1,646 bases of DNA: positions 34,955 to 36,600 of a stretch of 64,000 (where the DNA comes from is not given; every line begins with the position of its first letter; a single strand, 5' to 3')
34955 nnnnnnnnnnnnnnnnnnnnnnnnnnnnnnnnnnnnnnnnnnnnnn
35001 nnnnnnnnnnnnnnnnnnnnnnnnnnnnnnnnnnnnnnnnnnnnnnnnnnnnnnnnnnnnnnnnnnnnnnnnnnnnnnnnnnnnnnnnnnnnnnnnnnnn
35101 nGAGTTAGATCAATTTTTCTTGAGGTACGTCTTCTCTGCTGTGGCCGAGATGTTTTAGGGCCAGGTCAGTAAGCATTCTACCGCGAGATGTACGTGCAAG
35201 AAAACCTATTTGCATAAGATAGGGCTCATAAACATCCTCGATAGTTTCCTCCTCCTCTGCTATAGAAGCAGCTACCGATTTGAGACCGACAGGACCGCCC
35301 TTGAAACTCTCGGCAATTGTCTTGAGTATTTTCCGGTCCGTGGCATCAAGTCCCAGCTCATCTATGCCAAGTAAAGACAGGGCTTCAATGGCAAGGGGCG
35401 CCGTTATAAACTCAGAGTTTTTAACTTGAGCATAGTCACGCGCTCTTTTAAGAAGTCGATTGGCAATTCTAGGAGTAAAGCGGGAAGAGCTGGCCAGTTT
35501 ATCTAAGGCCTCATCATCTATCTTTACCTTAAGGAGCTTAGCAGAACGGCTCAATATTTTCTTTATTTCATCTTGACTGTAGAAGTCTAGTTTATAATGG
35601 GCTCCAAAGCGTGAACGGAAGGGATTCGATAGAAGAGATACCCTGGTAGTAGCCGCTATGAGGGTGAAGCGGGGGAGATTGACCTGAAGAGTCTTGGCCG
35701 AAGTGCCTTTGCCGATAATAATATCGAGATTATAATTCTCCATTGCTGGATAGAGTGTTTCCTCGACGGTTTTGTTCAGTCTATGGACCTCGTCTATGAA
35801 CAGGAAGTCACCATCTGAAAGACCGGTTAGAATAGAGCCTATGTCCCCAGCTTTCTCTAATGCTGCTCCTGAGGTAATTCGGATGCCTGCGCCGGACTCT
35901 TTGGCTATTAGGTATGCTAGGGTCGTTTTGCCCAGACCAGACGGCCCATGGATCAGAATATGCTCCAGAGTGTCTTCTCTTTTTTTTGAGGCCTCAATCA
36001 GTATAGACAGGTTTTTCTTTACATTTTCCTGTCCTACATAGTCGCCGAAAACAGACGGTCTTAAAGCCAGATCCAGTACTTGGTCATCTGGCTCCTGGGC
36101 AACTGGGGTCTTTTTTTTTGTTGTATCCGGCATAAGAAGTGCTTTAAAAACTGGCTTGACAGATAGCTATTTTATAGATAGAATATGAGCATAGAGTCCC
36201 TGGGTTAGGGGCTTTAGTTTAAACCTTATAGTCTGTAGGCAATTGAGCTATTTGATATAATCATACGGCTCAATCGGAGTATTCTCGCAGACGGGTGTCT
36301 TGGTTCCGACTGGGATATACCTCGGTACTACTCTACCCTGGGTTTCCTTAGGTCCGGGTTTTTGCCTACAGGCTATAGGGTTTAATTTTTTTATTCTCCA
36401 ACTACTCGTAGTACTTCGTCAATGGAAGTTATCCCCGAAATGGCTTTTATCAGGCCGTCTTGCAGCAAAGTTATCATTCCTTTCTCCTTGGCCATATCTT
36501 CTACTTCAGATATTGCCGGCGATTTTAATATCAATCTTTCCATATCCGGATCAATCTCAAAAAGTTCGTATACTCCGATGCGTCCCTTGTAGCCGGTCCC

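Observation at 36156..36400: Promoter-driven, non-coding, highly structured about 200-nt transcript candidate between ruvB and pilB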

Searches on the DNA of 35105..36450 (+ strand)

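Call 4: search_rna_families(source=window, start=36100, end=36450, threshold=evalue, max_evalue=10, show_alignments=4)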
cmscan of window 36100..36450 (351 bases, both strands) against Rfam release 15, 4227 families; matches with E-value up to 10: 6.
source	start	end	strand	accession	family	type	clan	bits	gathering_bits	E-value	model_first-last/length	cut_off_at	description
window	36117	36193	+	RF01284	snoR8a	Gene; snRNA; snoRNA; CD-box;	-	26.8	37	0.014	1-92/92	no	Small nucleolar RNA snoR8a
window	36100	36117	+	RF02399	NsiR1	Gene; sRNA;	-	14.3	39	2.8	43-60/60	5'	Nitrogen stress-induced RNA 1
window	36100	36126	+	RF00519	suhB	Gene; sRNA;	CL00108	12.4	41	5.8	51-77/77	5'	Makes More Granules Regulator RNA (mmgR)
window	36167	36182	-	RF00390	TYMV_upPK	Cis-reg;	-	12.3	38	9.7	8-23/23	no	turnip yellow mosaic virus upstream pseudo-knot (TYMV_upPK)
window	36335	36394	+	RF02837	anti-hemB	Gene; sRNA;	-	11.7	49.5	4.1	1-81/81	no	Burkholderia RNA 7 (anti-hemB)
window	36182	36270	-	RF01089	PK-repBA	Cis-reg;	-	11.6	45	6.2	1-124/124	no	Pseudoknot of the regulatory region of the repBA gene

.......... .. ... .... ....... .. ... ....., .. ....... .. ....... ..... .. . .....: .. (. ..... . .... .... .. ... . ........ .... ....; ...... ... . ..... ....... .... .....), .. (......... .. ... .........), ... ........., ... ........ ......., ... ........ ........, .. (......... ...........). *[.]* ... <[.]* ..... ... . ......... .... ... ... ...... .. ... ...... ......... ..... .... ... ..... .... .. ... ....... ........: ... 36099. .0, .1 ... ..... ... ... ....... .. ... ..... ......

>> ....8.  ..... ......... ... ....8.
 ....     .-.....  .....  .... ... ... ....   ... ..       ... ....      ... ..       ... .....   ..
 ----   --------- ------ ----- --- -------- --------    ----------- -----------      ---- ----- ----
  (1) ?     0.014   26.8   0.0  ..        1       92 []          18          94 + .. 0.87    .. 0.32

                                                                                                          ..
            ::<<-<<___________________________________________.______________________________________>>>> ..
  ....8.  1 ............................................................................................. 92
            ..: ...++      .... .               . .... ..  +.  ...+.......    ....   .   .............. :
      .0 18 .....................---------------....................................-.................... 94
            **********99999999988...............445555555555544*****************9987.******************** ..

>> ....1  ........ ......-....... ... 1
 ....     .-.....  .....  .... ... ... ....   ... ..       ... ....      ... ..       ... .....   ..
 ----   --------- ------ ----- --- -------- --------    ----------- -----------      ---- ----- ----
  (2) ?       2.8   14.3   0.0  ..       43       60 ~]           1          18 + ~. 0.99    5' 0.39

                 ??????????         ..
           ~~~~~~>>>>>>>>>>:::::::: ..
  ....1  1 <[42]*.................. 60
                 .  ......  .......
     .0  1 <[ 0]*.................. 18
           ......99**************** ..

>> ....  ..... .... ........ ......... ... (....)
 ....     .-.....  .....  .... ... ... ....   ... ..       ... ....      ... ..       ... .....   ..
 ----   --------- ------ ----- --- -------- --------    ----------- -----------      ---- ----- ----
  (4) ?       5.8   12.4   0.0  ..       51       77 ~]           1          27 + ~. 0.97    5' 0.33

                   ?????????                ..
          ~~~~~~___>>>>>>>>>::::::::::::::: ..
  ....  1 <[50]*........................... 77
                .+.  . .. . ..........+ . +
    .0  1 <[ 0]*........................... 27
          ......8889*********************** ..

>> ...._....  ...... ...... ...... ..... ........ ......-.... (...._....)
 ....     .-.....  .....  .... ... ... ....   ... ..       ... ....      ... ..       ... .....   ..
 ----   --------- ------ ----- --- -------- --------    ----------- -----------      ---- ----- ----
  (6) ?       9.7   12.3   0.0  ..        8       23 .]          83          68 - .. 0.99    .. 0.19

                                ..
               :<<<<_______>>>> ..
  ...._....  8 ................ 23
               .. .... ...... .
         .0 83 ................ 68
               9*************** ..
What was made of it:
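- On 6S RNA: No hit at E<=10 on the 351-nt region (call 4).
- On 5S rRNA: No hit even at E<=10 (call 4).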

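Call 24: build_rna_model(alignment_id=A1, structure=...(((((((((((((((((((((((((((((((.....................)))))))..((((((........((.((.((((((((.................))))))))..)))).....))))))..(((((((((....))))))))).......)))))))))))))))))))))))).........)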
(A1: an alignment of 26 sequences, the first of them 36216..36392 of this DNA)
Model R1 built from alignment A1 (26 sequences, 198 columns); structure: as given.
model positions 176; base pairs 58; branch points 2; effective number of sequences 4.12; information 0.59 bits per position. Calibrated on 0.2 Mb of random sequence (short: E-values are rough).
structure used (alignment columns):
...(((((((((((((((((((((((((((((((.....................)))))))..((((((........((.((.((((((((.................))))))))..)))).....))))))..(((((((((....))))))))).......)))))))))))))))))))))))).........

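Call 25: search_with_rna_model(model_id=R1, sources=[window, L001, L002, L003, L004, L005, L006, L007, L008, L009, L010, L011, L012, L013, L014, L015, L016, L017, L018, L019, L020, L021, L022, L023, L024, L025, L026, L027, L028, L029, L030, L031, L032, L033, L034, L035, L036, L037, L038, L039, L040, L041, L042, L043, L044, L045, L046, L047, L048, L049, L050, L051, L052, L053, L054, L055, L056, L057, L058, L059, L060, L061, L062, L063, L064, L065, L066, L067, L068, L069, L070, L071, L072, L073, L074, L075, L076, L077, L078, L079, L080], max_evalue=1, make_alignment=true)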
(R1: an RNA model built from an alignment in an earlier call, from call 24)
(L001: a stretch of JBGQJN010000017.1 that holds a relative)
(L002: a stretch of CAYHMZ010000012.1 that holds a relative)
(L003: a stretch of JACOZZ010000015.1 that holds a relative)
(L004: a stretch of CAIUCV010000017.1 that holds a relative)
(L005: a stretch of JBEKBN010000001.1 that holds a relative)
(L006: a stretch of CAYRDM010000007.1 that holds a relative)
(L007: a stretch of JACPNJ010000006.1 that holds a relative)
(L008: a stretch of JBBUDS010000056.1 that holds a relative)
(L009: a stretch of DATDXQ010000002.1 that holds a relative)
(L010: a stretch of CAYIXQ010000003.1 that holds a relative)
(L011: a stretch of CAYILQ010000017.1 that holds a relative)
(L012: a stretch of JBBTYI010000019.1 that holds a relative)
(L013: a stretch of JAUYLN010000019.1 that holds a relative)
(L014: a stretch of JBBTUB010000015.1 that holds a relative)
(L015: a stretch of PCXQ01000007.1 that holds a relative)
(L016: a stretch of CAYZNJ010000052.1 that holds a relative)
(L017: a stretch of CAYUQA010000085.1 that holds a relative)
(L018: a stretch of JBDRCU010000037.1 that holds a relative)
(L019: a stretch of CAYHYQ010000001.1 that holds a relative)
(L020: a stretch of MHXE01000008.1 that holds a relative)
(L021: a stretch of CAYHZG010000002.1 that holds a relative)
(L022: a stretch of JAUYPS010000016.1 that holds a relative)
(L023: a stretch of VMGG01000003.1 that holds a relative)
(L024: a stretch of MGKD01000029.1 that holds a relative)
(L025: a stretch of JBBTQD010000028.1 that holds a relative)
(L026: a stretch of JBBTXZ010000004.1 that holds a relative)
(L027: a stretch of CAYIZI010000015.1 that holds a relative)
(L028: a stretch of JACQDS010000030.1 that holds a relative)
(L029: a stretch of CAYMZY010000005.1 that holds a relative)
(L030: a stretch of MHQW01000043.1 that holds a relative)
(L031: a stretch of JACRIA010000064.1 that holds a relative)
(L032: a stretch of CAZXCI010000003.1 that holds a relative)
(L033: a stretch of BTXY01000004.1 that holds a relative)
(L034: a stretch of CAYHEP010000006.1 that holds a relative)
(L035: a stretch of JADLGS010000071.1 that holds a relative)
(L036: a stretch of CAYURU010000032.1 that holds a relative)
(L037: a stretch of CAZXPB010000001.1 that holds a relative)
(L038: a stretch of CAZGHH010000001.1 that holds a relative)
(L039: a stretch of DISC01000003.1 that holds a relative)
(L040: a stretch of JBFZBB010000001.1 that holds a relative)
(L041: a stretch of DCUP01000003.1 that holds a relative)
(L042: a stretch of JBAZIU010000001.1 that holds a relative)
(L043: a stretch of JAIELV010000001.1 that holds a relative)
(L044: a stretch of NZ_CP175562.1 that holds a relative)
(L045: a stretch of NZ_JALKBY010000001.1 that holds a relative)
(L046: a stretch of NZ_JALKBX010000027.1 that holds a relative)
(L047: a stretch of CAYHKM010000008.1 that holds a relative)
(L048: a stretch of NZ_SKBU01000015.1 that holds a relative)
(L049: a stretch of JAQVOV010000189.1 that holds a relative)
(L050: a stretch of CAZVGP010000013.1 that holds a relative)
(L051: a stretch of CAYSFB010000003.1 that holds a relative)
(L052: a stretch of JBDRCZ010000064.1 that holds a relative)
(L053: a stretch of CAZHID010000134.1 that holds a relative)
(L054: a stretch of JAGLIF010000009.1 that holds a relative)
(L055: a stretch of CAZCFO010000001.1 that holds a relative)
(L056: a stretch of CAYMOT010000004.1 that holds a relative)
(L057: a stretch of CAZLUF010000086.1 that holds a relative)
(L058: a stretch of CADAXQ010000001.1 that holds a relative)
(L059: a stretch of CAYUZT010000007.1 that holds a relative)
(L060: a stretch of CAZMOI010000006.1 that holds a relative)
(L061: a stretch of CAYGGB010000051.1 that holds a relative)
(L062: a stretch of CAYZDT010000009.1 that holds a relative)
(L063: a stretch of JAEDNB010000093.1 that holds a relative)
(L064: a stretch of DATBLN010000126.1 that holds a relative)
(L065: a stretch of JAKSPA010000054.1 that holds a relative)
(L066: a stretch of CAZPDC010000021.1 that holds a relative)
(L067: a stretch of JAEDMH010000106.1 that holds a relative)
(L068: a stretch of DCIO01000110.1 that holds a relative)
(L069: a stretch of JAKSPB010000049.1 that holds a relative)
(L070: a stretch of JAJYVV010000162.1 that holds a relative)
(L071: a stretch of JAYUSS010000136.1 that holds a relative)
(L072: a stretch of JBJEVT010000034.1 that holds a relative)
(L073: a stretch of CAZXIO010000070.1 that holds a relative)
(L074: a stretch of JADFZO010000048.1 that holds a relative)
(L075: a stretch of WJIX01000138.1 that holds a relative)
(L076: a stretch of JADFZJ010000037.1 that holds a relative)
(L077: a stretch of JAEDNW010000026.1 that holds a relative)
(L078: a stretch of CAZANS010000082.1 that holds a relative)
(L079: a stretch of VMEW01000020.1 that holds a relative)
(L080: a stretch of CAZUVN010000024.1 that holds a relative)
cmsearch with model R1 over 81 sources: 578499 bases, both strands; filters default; matches with E-value up to 1: 66.
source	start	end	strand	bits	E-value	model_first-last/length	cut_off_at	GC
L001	2768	2945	-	179.1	1.1e-47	1-176/176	no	0.47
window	36216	36392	+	173.6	3.7e-46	1-176/176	no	0.43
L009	2757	2932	-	171.7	1.3e-45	1-176/176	no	0.45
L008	2727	2902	-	171.1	1.9e-45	1-176/176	no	0.47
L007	2726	2901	-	170.6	2.6e-45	1-176/176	no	0.43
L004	2747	2923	-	168.4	1e-44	1-176/176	no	0.45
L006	2523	2698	-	164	1.8e-43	1-176/176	no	0.47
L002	2747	2923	-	162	6.6e-43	1-176/176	no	0.47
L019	2749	2922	-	157.7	1.1e-41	1-176/176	no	0.45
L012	2694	2867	-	157.3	1.4e-41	1-176/176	no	0.49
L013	2545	2720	-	152.7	2.7e-40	1-176/176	no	0.48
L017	2744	2919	-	151.5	6.1e-40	1-176/176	no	0.45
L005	2587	2767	-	149.9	1.7e-39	1-176/176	no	0.49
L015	2748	2927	-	143.2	1.3e-37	1-176/176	no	0.47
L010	2672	2849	-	140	1e-36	1-176/176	no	0.47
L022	2756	2927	-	137.3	5.5e-36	1-176/176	no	0.39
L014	2774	2946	-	136.8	7.9e-36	1-176/176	no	0.5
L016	441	615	-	129.9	6.6e-34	1-176/176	no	0.39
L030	2624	2798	-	129.2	1.1e-33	1-176/176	no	0.47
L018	2790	2958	-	125.5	1.2e-32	1-176/176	no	0.47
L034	2759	2931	-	123.1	5.5e-32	1-176/176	no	0.52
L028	2255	2424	-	121.7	1.3e-31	1-176/176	no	0.4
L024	2768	2938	-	121.4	1.6e-31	1-176/176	no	0.42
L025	2635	2821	-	120.7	2.5e-31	1-176/176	no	0.42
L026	2568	2755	-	114.4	1.5e-29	1-176/176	no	0.45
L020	2703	2887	-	109.6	3.3e-28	1-176/176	no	0.44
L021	2500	2686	-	104.3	1e-26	1-176/176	no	0.48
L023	2669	2853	-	98.2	5.2e-25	1-176/176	no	0.47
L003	2800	2936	-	89.7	1.3e-22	1-176/176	no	0.45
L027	2674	2861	-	76.7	5.5e-19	1-176/176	no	0.43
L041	2793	2935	-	53.1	2.2e-12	1-176/176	no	0.38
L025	2639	2825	+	46.7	1.4e-10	1-176/176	no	0.42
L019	2753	2926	+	45.3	3.5e-10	1-176/176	no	0.45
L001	2772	2949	+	44.8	4.9e-10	1-176/176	no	0.47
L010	2676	2853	+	44.8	5e-10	1-176/176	no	0.47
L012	2698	2871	+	44.1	7.5e-10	1-176/176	no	0.49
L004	2751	2927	+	43.3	1.3e-09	1-176/176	no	0.45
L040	2807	2949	-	42.5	2.1e-09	1-176/176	no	0.41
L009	2761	2936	+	41.9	3.2e-09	1-176/176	no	0.45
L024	2772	2942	+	41.6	3.8e-09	1-176/176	no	0.43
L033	2807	2949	-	41.6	3.8e-09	1-176/176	no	0.39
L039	2808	2952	-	41.5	4e-09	1-176/176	no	0.42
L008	2731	2906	+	41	5.5e-09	1-176/176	no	0.47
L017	2748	2923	+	39.3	1.7e-08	1-176/176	no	0.45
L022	2760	2931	+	39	2.1e-08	1-176/176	no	0.39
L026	2572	2759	+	38.2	3.3e-08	1-176/176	no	0.45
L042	2792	2934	-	38.2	3.5e-08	1-176/176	no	0.45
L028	2259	2428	+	37.9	4.3e-08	1-176/176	no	0.4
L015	2752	2931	+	37.4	5.9e-08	1-176/176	no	0.47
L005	2591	2771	+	36.9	8.1e-08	1-176/176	no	0.49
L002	2751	2927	+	36.6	9.7e-08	1-176/176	no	0.46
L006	2527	2702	+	36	1.4e-07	1-176/176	no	0.47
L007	2730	2905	+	35.6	1.8e-07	1-176/176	no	0.43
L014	2778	2950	+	35.4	2.1e-07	1-176/176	no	0.49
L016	445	619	+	34.8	3e-07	1-176/176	no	0.4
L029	2448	2531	-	32.9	1.1e-06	59-142/176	no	0.57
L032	2772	2953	-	31.6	2.5e-06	1-176/176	no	0.41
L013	2549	2724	+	31.2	3.1e-06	1-176/176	no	0.47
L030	2628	2802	+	29.4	1e-05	1-176/176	no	0.48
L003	2804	2940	+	24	0.00032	1-176/176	no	0.45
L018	2794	2962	+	20.9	0.0025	1-176/176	no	0.47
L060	2764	2896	-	16.3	0.047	1-176/176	no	0.57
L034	2763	2935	+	16.3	0.048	1-176/176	no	0.51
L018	6036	6075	-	15.3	0.091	1-176/176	no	0.45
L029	4905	4944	-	12.3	0.63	1-176/176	no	0.25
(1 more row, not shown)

Alignment A2: 66 matches aligned to the model, 428 columns, each read 5' to 3' on its own strand. Consensus structure (alignment columns), stored with it:
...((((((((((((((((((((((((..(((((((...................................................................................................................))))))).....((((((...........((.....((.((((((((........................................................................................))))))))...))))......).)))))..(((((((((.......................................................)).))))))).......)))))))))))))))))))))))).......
